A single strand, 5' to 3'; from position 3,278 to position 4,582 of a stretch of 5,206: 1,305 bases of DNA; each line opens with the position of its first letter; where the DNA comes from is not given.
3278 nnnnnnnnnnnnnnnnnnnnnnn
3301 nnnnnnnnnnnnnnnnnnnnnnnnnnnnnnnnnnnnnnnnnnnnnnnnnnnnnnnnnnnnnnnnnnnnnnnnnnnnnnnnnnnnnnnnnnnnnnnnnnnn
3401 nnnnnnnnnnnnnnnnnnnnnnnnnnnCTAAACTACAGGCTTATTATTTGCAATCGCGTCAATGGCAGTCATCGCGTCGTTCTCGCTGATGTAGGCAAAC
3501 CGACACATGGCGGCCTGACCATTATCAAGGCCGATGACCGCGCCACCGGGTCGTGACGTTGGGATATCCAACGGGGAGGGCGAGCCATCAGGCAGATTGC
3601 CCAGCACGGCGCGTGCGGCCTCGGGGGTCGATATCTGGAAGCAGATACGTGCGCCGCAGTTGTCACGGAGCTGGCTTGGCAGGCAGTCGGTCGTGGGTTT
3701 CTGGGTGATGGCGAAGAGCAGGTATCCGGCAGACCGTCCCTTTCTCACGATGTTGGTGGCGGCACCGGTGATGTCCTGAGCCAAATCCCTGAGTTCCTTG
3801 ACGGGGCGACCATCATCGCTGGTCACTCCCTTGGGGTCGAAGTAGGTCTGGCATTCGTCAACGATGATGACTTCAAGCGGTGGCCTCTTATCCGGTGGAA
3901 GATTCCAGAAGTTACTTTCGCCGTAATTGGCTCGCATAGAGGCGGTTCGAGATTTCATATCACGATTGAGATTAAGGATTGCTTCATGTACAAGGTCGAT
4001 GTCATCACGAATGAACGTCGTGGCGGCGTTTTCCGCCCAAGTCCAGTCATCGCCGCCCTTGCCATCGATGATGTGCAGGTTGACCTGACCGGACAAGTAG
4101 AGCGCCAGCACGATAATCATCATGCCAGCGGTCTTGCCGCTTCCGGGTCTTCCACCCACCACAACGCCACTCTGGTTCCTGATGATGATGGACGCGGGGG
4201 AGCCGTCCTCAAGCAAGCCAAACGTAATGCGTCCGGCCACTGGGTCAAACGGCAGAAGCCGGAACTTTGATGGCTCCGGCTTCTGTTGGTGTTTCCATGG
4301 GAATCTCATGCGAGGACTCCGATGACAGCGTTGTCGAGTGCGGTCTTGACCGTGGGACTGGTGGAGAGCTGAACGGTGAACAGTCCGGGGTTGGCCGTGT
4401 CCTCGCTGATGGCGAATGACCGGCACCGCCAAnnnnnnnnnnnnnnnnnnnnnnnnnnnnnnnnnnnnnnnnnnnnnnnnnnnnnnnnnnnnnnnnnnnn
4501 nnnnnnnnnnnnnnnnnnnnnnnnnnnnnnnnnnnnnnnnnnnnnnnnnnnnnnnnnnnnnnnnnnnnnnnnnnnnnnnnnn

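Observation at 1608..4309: Rolling-circle Rep together with a TraSA/TraB-like FtsK ATPase: a Streptomyces-type dsDNA conjugation module on a minimal replicon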

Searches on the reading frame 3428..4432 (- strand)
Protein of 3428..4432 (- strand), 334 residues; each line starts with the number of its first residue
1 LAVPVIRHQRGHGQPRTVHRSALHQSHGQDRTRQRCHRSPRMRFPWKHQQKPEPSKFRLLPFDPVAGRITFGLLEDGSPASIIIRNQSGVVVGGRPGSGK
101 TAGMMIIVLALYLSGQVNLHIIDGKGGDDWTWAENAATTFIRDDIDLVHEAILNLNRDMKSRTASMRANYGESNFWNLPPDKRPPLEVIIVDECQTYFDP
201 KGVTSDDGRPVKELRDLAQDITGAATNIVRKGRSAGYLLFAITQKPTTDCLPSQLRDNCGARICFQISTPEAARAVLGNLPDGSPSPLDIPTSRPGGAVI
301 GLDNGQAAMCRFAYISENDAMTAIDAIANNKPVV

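Call 3: search_protein_families(library=pfam, proteins=[window:3428-4432:-], max_evalue=0.1)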
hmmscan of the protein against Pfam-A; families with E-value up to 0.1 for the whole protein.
window:3428-4432:- (334 aa): 5 families
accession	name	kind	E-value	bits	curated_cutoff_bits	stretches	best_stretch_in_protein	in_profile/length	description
PF01580.24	FtsK_SpoIIIE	-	9.3e-07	29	24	1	70-168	19-125/221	FtsK/SpoIIIE family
PF12846.13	AAA_10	-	7.3e-06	25.7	27.5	1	226-277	263-313/362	AAA-like domain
PF09848.15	SLFN-g3_helicase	-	0.0037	17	24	1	90-199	4-93/354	Schlafen group 3, DNA/RNA helicase domain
PF25199.1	nSTAND_NTPase5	-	0.019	15.2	34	1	86-163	40-123/145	Novel STAND NTPase 5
PF20720.3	nSTAND3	-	0.024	14.8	27.2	1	83-145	13-74/155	Novel STAND NTPase 3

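Call 4: search_protein_families(library=ncbifam, proteins=[window:3428-4432:-], max_evalue=0.1)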
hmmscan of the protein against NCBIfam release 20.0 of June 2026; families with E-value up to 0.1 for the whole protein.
window:3428-4432:- (334 aa): 6 families
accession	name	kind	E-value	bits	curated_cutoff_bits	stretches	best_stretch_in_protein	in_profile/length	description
NF041214.1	plasmid_TraB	equivalog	5.6e-08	31.7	800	1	215-277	360-419/639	plasmid transfer protein TraB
TIGR03924.1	T7SS_EccC_a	equivalog_domain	3.9e-05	22.6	509.15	1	226-317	587-671/673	type VII secretion protein EccCa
TIGR03928.1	T7_EssCb_Firm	equivalog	0.0019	15.9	778.4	1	79-279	802-991/1296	type VII secretion protein EssC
TIGR03925.1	T7SS_EccC_b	equivalog_domain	0.013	13.9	346.55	1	65-163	338-439/564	type VII secretion protein EccCb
NF033849.1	ser_rich_anae_1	subfamily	0.023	12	650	1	227-278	1052-1101/1163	serine-rich protein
NF007615.0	PRK10263.1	equivalog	0.025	12.2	1566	1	227-278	1166-1217/1355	DNA translocase FtsK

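Call 8: search_dna_similar(query=window:3428-4309:-, collection=plasmids, mode=protein, max_rows=30)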
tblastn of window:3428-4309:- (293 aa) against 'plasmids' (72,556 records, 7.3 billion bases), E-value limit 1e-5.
Records with a match: 93; places in all: 99; records where one place covers at least 80% of the query: 21.
Best place of each record, by identity: 60-80% 2; <60% 91.
By first word of the organism name: Streptomyces 37; Bacillus 37; Bifidobacterium 3; Staphylococcus 3; Pseudonocardia 2; Nocardia 2; Nonomuraea 1; Corynebacterium 1; Azospirillum 1; Geobacillus 1; and 5 more.
By predicted mobility (MOB-suite, as given by PLSDB): non-mobilizable 77; mobilizable 13; conjugative 3.
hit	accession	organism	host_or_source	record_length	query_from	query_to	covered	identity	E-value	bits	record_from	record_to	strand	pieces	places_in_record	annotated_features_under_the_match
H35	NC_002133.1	Bifidobacterium breve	-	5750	1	293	100%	63.1%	3e-116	374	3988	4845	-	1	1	hypothetical protein (x2)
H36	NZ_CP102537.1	Bifidobacterium breve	Homo sapiens,Cell culture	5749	1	293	100%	63.1%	3e-116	374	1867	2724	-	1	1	hypothetical protein (x2)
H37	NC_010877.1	Bifidobacterium pseudolongum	-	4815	5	279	94%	58.9%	8e-94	309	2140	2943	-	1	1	AAA family ATPase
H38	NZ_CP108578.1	Streptomyces goshikiensis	-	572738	27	288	89%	32.6%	3e-21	100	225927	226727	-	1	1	cell division protein FtsK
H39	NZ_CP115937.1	Streptomyces goshikiensis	microorganism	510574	27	288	89%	31.9%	6e-21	100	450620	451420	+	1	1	cell division protein FtsK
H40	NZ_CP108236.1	Streptomyces sp. NBC_00080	-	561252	26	279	87%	32.5%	5e-21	100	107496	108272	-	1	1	FtsK/SpoIIIE domain-containing protein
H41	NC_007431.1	Streptomyces venezuelae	-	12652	3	283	96%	29.2%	1e-13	78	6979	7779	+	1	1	FtsK/SpoIIIE domain-containing protein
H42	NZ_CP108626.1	Streptomyces rubiginosohelvolus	-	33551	3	238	81%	33.5%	2e-17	90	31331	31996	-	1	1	FtsK/SpoIIIE domain-containing protein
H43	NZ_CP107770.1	Streptomyces griseorubiginosus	-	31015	26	278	86%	31.2%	8e-14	79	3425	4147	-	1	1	FtsK/SpoIIIE domain-containing protein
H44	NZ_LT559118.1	Nonomuraea gerenzanensis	-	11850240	19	291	93%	28.8%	2e-14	81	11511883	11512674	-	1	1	none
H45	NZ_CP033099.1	Staphylococcus warneri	condensation water of the Shenzhou-10 ...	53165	27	281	87%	30.2%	2e-21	129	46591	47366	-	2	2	hypothetical protein (x3)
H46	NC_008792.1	Streptomyces viridosporus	-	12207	26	277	86%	30.1%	9e-14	79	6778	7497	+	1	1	FtsK/SpoIIIE domain-containing protein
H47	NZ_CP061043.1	Staphylococcus warneri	Himo sapiens,Homo sapiens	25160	19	281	90%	28.7%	5e-29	123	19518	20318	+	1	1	zonular occludens toxin domain-containing protein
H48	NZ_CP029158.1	Streptomyces tsukubensis NRRL18488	-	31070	2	238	81%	31.7%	9e-15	82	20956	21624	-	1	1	FtsK/SpoIIIE domain-containing protein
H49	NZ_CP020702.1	Streptomyces tsukubensis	cell culture,soil sample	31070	2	238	81%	31.7%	9e-15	82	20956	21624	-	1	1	FtsK/SpoIIIE domain-containing protein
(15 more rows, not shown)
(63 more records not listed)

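Call 14: search_protein_families(library=phrogs, proteins=[window:3428-4309:-], max_evalue=0.01)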
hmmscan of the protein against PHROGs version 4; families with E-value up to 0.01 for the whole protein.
window:3428-4309:- (293 aa): 8 families
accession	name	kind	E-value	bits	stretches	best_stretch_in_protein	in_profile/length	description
phrog_1358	-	moron, auxiliary metabolic gene and host takeover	8e-29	100.8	1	49-289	606-829/1382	FtsK/SpoIIIE-like protein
phrog_24831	-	unknown function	8.3e-06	25.7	1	13-256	260-476/700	-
phrog_17074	-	unknown function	1.1e-05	25.2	1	76-238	234-395/621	-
phrog_2666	-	head and packaging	1.3e-05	25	1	178-236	438-494/555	terminase large subunit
phrog_3551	-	moron, auxiliary metabolic gene and host takeover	2.9e-05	23.3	1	49-237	439-614/758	FtsK/SpoIIIE-like protein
phrog_31069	-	moron, auxiliary metabolic gene and host takeover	0.00023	20.7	1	27-229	283-484/742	FtsK/SpoIIIE-like protein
phrog_197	-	moron, auxiliary metabolic gene and host takeover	0.0032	18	1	53-161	33-117/486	Zot-like toxin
phrog_17958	-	moron, auxiliary metabolic gene and host takeover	0.0074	15.6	1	49-238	333-515/682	FtsK/SpoIIIE-like protein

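Call 17: find_encoding_contigs(protein=window:3428-4309:-, flank=6000, max_places=8)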
Protein window:3428-4309:- (293 aa): 24 contigs read that carry it; 8 places shown.
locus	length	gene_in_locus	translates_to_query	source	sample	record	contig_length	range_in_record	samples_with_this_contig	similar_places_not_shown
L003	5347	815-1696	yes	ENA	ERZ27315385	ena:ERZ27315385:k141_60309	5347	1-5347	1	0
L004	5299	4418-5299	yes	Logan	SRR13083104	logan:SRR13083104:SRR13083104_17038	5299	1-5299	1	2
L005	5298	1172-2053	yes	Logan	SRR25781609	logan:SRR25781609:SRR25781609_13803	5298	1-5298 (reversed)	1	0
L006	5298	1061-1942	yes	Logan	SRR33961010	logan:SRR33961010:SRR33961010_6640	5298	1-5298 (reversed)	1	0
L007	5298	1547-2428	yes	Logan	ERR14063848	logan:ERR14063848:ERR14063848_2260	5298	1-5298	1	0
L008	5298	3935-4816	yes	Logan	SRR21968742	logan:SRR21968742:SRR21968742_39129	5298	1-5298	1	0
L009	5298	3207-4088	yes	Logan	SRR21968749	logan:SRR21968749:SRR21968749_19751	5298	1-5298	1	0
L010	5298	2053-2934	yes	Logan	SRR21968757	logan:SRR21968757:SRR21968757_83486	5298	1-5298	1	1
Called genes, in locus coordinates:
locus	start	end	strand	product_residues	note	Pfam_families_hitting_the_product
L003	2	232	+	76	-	?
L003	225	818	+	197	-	-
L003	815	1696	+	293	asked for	PF01580:FtsK_SpoIIIE (weak), PF12846:AAA_10 (faint)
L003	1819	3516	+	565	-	PF01446:Rep_1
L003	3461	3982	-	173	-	PF12728:HTH_17 (weak)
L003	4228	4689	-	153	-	-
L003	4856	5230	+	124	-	-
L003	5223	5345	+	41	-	?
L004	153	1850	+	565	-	PF01446:Rep_1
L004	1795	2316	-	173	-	PF12728:HTH_17 (weak)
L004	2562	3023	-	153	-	-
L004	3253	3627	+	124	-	-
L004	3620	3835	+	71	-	-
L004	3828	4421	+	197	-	-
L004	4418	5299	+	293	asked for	PF01580:FtsK_SpoIIIE (weak), PF12846:AAA_10 (faint)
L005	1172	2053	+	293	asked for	PF01580:FtsK_SpoIIIE (weak), PF12846:AAA_10 (faint)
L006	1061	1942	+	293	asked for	PF01580:FtsK_SpoIIIE (weak), PF12846:AAA_10 (faint)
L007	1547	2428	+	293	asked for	PF01580:FtsK_SpoIIIE (weak), PF12846:AAA_10 (faint)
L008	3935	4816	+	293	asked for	PF01580:FtsK_SpoIIIE (weak), PF12846:AAA_10 (faint)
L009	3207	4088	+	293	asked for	PF01580:FtsK_SpoIIIE (weak), PF12846:AAA_10 (faint)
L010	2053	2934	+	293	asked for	PF01580:FtsK_SpoIIIE (weak), PF12846:AAA_10 (faint)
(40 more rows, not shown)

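Call 18: find_homologous_proteins(query=window:3428-4309:-, max_evalue=0.00001)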
Query window:3428-4309:- (293 aa): 294 proteins with E <= 0.00001 among 3688 candidates; the best 120 are listed.
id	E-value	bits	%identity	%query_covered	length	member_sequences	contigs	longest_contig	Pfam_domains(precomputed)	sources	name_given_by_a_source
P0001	2.3e-193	659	98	100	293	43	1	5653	PF12846.14,PF01580.25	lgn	-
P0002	3.5e-127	442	69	97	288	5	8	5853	-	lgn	-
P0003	2.0e-123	429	66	97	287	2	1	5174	PF01580.25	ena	-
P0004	1.0e-121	424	64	99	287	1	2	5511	PF01580.25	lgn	-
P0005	2.0e-121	423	65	97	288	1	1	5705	-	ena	-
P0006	1.4e-120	420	69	91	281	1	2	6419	-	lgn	-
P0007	1.6e-120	420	68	97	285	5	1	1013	-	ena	-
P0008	8.6e-120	417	67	97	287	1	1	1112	-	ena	-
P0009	4.6e-119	415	63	100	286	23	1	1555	-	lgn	-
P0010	9.1e-115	401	64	94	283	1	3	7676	PF12846.14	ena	-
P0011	1.8e-113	397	62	100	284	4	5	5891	-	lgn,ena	-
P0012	2.0e-113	397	68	89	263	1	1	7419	-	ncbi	ncbi:FtsK/SpoIIIE domain-containing protein [Bifidobacterium olomucense]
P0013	7.9e-113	395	63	96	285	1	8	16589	-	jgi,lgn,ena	-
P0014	1.3e-111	391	63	94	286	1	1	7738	-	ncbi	-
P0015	1.6e-111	390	62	95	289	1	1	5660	-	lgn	-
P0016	1.6e-110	387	61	97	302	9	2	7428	-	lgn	-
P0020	3.1e-103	363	56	96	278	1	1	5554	-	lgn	-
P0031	2.0e-93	331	57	90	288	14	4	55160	PF01580.25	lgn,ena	-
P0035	3.3e-88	314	52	93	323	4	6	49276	PF12846.14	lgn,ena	-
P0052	1.3e-50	190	44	82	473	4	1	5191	PF05707.19,PF01580.25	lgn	-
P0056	2.4e-50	190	42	88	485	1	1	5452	PF05707.19,PF01580.25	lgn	-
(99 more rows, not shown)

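Call 22: find_related_loci(query=window:3428-4309:-, collection=genome_contigs, flank=6000)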
Query window:3428-4309:- (293 aa) in genome_contigs; peptide patterns used: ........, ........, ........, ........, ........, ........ (x = any residue, [..] = any of these).
21 stretches matched a pattern; 2 encode a relative of the query (tblastn E <= 1e-3); 2 distinct loci.
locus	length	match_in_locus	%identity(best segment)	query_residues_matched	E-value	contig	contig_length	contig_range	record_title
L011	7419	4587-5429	67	1-283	1e-110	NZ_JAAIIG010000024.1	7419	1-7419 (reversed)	Bifidobacterium olomucense strain DSM 109959 Contig_24, whole genome shotgun sequence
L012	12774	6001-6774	40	28-291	6e-63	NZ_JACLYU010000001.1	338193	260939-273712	Bifidobacterium pullorum subsp. saeculare strain An836 An836_NODE_1_length_338193_cov_55.9228, whole genome shotgun sequ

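Call 25: search_protein_families(library=pfam, proteins=[L012:5395-6852:+, L012:7428-8759:+, L012:8893-10218:-, L012:3789-4163:+, L012:4477-4899:+, L012:5032-5352:+, L012:10236-11576:+, L012:11075-12232:-, L012:4381-4788:-], max_evalue=0.001)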
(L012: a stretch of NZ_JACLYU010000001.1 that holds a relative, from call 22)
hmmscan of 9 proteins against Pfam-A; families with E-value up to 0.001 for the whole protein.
L012:5395-6852:+ (485 aa): 1 family
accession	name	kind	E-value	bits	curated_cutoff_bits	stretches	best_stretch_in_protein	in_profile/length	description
PF05707.18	Zot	-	0.00016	21.6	20.3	0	226-392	5-144/197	Zonular occludens toxin (Zot)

L012:7428-8759:+ (443 aa): 1 family
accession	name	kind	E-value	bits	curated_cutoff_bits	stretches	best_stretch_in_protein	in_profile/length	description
PF23343.2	REP_ORF2-G2P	-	8.8e-08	32.8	27.8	1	102-166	3-66/99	Replication-associated protein ORF2/G2P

L012:8893-10218:- (441 aa): 1 family
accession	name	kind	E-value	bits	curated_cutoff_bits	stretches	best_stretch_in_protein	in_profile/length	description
PF00589.27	Phage_integrase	-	2.4e-13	50.6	27.1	1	240-391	24-168/172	Phage integrase family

L012:3789-4163:+ (124 aa): 0 families

L012:4477-4899:+ (140 aa): 0 families

L012:5032-5352:+ (106 aa): 0 families

L012:10236-11576:+ (446 aa): 0 families

L012:11075-12232:- (385 aa): 2 families
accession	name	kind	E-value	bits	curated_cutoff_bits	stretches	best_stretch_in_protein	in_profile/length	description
PF00480.26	ROK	-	1.2e-34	120.7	22.9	1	119-284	13-182/294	ROK family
PF13545.12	HTH_Crp_2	-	0.00012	22.4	27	1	48-83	22-57/70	Crp-like helix-turn-helix domain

L012:4381-4788:- (135 aa): 0 families

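Call 37: search_solved_structures(query=A2, max_evalue=0.01, show_alignments=1)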
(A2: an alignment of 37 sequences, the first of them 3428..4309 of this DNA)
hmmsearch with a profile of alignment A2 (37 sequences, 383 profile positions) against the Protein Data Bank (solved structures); distinct sequences matched with E-value up to 0.01: 16.
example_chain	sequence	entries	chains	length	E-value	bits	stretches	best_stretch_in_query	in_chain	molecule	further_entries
6o1w_A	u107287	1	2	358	1.6e-22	83.4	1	55-319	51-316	DNA translocase coupling protein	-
6o1x_A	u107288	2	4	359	1.6e-22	83.4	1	55-319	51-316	DNA translocase coupling protein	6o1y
6o1z_A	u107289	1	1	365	1.7e-22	83.3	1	55-319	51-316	DNA translocase coupling protein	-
2iuu_A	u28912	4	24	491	2.8e-19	72.7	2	44-210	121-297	DNA TRANSLOCASE FTSK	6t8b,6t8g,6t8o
2iut_A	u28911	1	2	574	4.6e-19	72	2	44-210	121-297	DNA TRANSLOCASE FTSK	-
2ius_A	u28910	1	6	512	1.8e-18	70.1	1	45-317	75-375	DNA TRANSLOCASE FTSK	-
4nh0_A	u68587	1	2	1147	3.2e-10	42.9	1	106-283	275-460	Cell divisionFtsK/SpoIIIE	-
7b9f_C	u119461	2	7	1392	1.2e-05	27.9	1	133-313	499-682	EccC5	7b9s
9qks_G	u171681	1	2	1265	4.4e-05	26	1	56-311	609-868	ESX secretion system protein YukB,Green fluorescent protein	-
7np7_C1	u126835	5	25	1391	5.2e-05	25.8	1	133-313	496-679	ESX-5 secretion system protein EccC5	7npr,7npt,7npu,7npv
8wiv_A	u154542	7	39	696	0.00055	22.4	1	232-341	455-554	Helicase HerA central domain-containing protein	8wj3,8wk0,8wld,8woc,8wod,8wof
9jv8_A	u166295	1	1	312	0.00074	22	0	133-214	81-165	ESX-1 secretion system protein EccCb1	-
5fv0_A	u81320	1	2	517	0.0016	20.9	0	136-236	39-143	ESX secretion system protein EccC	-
4lya_A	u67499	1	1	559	0.002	20.6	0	136-236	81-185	Uncharacterized protein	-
9y6s_8J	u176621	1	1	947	0.0021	20.5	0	56-149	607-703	AAA+ ATPase domain-containing protein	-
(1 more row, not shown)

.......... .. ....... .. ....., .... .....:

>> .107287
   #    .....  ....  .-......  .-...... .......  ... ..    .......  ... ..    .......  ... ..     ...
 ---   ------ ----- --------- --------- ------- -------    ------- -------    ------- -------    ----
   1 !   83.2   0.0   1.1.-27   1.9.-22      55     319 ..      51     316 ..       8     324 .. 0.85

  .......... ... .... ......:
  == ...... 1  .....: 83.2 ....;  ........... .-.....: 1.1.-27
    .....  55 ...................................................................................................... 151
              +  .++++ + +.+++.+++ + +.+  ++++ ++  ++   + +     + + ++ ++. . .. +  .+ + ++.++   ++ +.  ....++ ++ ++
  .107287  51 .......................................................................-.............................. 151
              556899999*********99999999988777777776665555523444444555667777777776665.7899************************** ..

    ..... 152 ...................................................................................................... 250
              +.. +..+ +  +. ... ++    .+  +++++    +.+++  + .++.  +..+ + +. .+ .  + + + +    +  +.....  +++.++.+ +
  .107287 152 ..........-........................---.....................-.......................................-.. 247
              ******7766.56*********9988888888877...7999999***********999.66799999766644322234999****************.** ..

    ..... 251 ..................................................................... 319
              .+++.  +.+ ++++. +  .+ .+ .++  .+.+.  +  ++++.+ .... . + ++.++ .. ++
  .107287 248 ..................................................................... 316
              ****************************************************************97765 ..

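Call 52: predict_structure(alignment_id=A3)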
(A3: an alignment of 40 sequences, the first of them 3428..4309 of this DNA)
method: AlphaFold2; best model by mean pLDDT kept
length: 293 residues; sequences in the alignment: 40
mean_pLDDT: 93.6   pTM: 0.90
mean pLDDT of the five models: 93.6, 93.4, 92.9, 92.8, 92.6
residues with pLDDT >= 90: 260; 70-90: 18; 50-70: 6; < 50: 9
segments of 3 or more residues with pLDDT < 50: 1-9
pLDDT, mean of each block of 10 residues (from residue 1): 46 77 97 96 98 97 98 97 91 97 97 99 98 98 98 94 91 97 98 98 94 96 98 96 98 97 95 96 92 73
secondary structure, 60 per line:
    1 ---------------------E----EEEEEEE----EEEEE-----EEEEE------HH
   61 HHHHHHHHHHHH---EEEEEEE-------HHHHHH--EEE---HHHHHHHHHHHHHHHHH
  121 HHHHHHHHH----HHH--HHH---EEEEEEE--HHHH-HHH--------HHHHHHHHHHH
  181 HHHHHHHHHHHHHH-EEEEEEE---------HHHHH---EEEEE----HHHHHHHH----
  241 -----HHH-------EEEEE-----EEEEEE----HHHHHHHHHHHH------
elements in order: E27-33 E38-42 E48-52 H59-72 E76-82 H90-95 E98-100 H104-129 E145-151 H154-157 H170-194 E196-202 H212-216 E220-224 H229-236 E256-260 E266-271 H276-287
